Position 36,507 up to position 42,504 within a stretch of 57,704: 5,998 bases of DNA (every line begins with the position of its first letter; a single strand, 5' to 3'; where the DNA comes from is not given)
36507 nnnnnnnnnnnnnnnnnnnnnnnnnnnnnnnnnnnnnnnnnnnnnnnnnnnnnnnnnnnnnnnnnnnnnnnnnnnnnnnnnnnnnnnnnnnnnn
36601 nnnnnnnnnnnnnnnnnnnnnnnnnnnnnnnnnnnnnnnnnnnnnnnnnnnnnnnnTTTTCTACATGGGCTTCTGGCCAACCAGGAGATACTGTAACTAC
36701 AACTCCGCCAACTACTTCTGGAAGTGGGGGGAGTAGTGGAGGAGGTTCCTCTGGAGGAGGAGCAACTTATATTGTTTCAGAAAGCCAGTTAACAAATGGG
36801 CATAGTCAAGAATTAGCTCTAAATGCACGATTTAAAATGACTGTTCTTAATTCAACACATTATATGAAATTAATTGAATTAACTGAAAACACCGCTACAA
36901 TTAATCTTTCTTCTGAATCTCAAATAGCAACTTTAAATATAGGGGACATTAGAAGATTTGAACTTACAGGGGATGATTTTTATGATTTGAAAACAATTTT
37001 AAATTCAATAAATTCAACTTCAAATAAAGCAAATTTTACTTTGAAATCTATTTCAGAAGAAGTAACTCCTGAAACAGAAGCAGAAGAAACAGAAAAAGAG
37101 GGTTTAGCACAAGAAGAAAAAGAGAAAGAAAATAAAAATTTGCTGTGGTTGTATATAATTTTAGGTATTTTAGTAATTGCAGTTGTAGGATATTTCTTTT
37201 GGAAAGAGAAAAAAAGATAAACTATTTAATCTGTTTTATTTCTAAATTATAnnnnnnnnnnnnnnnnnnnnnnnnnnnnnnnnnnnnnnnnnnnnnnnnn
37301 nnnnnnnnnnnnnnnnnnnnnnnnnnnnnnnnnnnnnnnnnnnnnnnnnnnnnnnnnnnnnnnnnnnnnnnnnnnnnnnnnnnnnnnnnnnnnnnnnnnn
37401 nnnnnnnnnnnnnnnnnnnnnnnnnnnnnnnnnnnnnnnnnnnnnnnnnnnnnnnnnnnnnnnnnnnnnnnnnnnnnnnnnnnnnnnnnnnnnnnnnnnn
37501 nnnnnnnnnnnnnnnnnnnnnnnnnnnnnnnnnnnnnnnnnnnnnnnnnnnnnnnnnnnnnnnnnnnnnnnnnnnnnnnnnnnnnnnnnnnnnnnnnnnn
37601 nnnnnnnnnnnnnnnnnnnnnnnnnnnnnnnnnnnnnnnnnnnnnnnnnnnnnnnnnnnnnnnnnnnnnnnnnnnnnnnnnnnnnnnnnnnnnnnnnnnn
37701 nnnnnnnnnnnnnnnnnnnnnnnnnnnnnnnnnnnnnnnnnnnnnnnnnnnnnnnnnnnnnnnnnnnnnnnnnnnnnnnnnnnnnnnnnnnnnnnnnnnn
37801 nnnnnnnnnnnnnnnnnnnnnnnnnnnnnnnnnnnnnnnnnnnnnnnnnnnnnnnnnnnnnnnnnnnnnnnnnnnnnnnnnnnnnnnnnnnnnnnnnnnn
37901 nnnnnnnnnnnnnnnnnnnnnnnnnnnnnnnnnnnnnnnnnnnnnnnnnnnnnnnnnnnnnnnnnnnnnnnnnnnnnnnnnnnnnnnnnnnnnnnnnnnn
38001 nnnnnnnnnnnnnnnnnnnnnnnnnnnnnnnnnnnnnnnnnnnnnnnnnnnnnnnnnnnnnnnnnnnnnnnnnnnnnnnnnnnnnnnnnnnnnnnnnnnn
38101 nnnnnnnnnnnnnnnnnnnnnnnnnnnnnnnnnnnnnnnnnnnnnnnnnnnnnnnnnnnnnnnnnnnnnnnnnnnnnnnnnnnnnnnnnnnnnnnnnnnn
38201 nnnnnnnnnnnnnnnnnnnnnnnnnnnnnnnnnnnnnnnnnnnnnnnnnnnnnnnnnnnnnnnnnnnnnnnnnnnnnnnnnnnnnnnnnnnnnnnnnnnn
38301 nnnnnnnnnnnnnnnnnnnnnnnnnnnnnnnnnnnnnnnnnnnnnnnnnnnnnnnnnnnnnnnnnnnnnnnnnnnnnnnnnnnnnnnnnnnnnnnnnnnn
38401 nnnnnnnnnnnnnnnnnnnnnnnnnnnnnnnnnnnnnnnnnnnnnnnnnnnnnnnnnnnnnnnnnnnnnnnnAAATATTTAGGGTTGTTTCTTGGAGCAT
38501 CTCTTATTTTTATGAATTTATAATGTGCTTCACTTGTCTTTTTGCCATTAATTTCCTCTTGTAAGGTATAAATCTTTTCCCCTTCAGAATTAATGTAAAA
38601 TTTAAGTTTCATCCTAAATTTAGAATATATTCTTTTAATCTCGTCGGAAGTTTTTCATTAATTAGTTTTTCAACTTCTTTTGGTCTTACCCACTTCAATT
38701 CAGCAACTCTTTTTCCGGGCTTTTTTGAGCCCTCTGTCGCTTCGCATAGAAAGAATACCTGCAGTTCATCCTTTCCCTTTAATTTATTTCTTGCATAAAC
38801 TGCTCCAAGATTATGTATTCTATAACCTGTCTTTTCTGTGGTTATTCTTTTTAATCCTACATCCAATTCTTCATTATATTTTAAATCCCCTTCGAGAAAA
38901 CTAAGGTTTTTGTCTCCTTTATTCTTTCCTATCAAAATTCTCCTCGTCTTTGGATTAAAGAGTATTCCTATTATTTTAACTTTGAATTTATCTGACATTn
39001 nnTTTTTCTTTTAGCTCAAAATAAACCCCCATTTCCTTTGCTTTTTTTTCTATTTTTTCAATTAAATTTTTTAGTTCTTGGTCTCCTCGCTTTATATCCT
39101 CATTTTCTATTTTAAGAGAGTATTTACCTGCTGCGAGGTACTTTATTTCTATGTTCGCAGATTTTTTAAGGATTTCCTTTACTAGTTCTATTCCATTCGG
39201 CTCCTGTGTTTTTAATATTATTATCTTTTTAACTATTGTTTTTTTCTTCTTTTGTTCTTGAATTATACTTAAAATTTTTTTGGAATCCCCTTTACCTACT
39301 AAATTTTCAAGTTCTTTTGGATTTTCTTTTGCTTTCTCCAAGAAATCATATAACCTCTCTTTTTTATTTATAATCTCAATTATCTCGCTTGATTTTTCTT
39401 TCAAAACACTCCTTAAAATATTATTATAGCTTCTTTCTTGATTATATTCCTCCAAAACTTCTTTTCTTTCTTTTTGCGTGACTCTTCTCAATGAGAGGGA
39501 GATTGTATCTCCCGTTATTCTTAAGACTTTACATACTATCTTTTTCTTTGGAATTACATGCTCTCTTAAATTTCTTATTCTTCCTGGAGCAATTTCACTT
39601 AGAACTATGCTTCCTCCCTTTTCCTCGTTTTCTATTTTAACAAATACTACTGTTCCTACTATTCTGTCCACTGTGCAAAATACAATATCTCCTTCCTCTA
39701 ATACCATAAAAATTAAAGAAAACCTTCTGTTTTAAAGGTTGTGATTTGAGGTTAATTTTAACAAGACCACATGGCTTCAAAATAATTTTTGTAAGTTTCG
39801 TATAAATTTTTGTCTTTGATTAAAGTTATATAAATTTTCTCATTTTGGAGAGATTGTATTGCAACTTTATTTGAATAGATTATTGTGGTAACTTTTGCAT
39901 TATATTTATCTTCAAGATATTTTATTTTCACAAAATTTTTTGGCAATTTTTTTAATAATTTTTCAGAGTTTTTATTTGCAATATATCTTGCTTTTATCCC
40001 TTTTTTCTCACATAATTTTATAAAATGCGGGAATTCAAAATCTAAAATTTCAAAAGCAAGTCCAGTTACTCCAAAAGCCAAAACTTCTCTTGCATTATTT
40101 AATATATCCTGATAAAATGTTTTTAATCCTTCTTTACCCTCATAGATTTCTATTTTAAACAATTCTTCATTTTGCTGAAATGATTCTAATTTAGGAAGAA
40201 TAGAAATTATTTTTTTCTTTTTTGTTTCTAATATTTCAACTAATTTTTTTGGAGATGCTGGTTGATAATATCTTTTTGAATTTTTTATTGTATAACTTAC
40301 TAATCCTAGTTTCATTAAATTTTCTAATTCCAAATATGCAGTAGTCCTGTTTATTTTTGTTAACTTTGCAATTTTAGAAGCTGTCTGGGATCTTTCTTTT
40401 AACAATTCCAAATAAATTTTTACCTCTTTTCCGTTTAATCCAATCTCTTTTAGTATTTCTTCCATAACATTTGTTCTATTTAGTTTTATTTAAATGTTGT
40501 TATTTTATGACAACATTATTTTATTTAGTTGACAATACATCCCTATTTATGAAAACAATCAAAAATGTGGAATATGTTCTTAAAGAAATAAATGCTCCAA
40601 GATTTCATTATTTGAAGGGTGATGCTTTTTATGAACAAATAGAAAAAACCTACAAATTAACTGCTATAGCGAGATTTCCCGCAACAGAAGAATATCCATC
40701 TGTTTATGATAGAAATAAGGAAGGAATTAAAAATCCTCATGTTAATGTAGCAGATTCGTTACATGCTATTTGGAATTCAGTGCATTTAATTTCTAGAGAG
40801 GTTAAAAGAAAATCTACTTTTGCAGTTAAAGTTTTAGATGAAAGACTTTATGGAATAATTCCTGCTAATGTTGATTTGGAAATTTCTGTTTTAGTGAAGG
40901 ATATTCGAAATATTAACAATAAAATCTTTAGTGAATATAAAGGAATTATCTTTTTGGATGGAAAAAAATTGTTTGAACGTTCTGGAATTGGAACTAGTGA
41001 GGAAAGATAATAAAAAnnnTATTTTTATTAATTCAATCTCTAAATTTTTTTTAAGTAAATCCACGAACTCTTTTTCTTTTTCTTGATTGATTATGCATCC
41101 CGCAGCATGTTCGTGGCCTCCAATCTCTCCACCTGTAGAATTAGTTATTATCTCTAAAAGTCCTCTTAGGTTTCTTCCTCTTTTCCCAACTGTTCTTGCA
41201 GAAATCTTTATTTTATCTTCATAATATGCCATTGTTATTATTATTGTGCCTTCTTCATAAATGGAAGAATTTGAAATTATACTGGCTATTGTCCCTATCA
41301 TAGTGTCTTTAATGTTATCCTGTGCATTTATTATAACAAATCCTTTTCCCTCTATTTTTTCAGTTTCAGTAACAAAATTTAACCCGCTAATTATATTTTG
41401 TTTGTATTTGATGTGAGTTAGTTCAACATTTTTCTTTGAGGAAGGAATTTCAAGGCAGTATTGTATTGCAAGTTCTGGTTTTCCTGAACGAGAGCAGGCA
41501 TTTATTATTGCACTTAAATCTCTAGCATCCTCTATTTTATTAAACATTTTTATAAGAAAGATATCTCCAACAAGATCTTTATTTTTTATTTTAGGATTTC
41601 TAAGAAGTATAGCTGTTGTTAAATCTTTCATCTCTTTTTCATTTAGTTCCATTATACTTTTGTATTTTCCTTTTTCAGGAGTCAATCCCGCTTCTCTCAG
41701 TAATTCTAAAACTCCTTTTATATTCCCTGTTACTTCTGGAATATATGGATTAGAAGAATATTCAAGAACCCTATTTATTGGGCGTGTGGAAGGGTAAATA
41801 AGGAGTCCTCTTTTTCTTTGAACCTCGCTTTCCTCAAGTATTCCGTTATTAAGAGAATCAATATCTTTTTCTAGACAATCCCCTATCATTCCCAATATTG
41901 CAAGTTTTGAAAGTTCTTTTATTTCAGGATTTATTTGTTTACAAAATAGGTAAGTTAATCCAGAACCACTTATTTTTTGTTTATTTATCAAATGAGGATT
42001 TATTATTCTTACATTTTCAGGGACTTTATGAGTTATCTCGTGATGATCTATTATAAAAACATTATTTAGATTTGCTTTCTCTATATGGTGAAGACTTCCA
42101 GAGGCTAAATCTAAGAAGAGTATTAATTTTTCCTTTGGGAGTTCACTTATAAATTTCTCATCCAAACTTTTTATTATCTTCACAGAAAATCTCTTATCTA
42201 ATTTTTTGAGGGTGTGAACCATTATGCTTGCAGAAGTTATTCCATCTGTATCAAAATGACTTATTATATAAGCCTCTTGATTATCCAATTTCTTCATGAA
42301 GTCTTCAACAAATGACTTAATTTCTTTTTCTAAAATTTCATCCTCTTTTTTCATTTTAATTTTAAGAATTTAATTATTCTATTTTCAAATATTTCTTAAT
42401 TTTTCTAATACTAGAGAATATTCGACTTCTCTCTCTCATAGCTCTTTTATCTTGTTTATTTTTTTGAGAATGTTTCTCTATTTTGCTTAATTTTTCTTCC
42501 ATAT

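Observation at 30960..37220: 2086-aa Cys/Trp-repeat giant surface protein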

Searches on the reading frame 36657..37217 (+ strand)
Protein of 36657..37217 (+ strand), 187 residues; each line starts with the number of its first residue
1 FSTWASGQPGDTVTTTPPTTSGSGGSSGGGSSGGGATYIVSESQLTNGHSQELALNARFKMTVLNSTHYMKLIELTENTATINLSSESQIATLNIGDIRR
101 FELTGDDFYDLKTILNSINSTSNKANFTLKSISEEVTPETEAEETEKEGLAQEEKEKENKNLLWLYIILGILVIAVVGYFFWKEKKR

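Call 52: search_protein_families(library=ncbifam, proteins=[window:36657-37217:+], max_evalue=1)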
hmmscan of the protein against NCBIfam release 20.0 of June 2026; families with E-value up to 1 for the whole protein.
window:36657-37217:+ (187 aa): 10 families
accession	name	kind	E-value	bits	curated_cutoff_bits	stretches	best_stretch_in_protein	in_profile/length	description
TIGR03503.1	TIGR03503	hypoth_equivalog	0.0017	17.4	305.6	1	133-186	317-373/374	TIGR03503 family protein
TIGR03927.1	T7SS_EssA_Firm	equivalog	0.0019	18.1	32.45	1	112-183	75-147/151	type VII secretion protein EssA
NF045849.1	ICE_MMCAP2_0565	equivalog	0.0066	16.1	40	1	152-176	46-70/80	Mbov_0395 family pilin-like conjugal transfer protein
NF045846.1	MSC0882_dom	subfamily_domain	0.023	13.9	60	1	145-183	199-239/244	MSC_0882 family membrane protein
NF039170.1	SdrH_fam_CTERM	subfamily_domain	0.03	14.4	50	1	123-184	101-162/163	SdrH family protein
NF033483.0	PknB_PASTA_kin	equivalog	0.043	12.9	450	1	131-183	307-355/563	Stk1 family PASTA domain-containing Ser/Thr kinase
NF040694.1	ribK_Meth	equivalog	0.047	13.7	168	1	77-123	37-83/127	CTP-dependent riboflavin kinase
NF045939.1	MHJ_0274_fam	hypoth_equivalog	0.07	12.9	80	1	164-184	2-22/165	MHJ_0274 family protein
NF045999.1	MAG1140_fam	equivalog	0.13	12.5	35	0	72-132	56-118/126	MAG1140 family protein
NF053819.1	EF0750_LPXTG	subfamily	0.57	10.7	47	0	126-187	39-105/105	EF2685/EF0750 family sortase-dependent surface protein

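Call 81: find_homologous_proteins(query=window:36765-37217:+, max_evalue=0.001)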
Query window:36765-37217:+: 51 candidates shared short words with the query, none scored E <= 0.001.

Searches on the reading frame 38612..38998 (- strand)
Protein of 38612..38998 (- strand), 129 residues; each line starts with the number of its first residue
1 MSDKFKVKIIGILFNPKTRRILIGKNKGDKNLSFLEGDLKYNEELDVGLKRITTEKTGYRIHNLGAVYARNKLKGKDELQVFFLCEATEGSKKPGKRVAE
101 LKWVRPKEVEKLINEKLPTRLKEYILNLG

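Call 23: search_protein_families(library=pfam, proteins=[window:38612-38998:-], max_evalue=0.001)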
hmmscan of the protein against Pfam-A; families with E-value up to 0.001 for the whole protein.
window:38612-38998:- (129 aa): 1 family
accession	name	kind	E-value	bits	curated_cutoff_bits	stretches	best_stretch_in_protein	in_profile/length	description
PF00293.34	NUDIX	-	4.4e-08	33.6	21.1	1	7-111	4-119/134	NUDIX domain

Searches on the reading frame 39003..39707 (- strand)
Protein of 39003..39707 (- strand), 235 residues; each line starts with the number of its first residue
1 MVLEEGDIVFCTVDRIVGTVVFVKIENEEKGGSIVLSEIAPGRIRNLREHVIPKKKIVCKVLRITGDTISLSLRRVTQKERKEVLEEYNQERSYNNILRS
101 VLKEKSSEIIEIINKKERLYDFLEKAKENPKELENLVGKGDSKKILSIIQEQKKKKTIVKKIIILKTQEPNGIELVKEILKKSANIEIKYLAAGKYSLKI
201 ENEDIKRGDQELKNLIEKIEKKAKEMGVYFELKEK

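Call 23: search_protein_families(library=pfam, proteins=[window:39003-39707:-], max_evalue=0.001)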
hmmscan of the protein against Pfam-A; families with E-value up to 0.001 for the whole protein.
window:39003-39707:- (235 aa): 1 family
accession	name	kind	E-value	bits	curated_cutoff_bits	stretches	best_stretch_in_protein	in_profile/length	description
PF07541.17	EIF_2_alpha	-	7e-10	39.4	22.8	1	112-204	9-113/114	Eukaryotic translation initiation factor 2 alpha subunit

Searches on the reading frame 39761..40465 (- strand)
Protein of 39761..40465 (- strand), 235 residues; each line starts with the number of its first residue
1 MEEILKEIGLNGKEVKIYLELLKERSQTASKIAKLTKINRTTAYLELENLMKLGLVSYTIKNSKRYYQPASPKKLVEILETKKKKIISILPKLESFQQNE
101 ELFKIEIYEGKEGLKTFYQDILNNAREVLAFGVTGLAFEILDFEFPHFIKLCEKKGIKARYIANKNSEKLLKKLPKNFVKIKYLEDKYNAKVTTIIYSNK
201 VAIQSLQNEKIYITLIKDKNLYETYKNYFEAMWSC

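Call 87: search_protein_families(library=pfam, proteins=[window:39761-40465:-], max_evalue=0.001)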
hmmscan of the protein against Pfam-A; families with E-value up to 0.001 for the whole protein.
window:39761-40465:- (235 aa): 3 families
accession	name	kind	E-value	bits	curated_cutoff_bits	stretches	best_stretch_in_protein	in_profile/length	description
PF01978.25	TrmB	-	1.3e-13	51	25.6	1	5-72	1-67/68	Sugar-specific transcriptional regulator TrmB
PF01022.26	HTH_5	-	0.00021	21.5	22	1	19-58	8-47/47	Bacterial regulatory protein, arsR family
PF24033.1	DUF7342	-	0.00044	20.7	31.6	1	25-73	16-64/150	Family of unknown function (DUF7342)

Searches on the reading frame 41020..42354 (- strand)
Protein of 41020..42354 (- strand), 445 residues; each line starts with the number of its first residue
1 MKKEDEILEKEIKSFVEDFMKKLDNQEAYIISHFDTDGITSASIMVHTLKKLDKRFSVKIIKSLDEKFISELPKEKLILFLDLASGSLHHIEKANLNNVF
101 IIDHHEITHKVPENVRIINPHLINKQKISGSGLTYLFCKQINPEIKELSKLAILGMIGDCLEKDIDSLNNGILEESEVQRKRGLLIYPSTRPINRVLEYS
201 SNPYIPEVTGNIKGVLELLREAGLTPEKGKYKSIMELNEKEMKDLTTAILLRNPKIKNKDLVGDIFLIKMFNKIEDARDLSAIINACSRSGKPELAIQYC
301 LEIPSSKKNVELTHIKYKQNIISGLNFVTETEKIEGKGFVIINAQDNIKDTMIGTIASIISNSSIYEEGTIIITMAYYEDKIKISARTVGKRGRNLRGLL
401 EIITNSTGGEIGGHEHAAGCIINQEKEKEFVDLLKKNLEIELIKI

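Call 87: search_protein_families(library=pfam, proteins=[window:41020-42354:-], max_evalue=0.001)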
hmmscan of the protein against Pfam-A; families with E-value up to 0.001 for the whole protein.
window:41020-42354:- (445 aa): 3 families
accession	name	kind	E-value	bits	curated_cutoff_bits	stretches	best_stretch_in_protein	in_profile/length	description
PF01368.27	DHH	-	6.9e-15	55.9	28.1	1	29-155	3-124/125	DHH family, N-terminal domain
PF21763.2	DHH_CID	-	6e-13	49.4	27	1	190-251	6-68/84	DHH-CID domain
PF02272.25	DHHA1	-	3.4e-11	43.9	25.9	1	340-438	4-100/102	DHHA1 domain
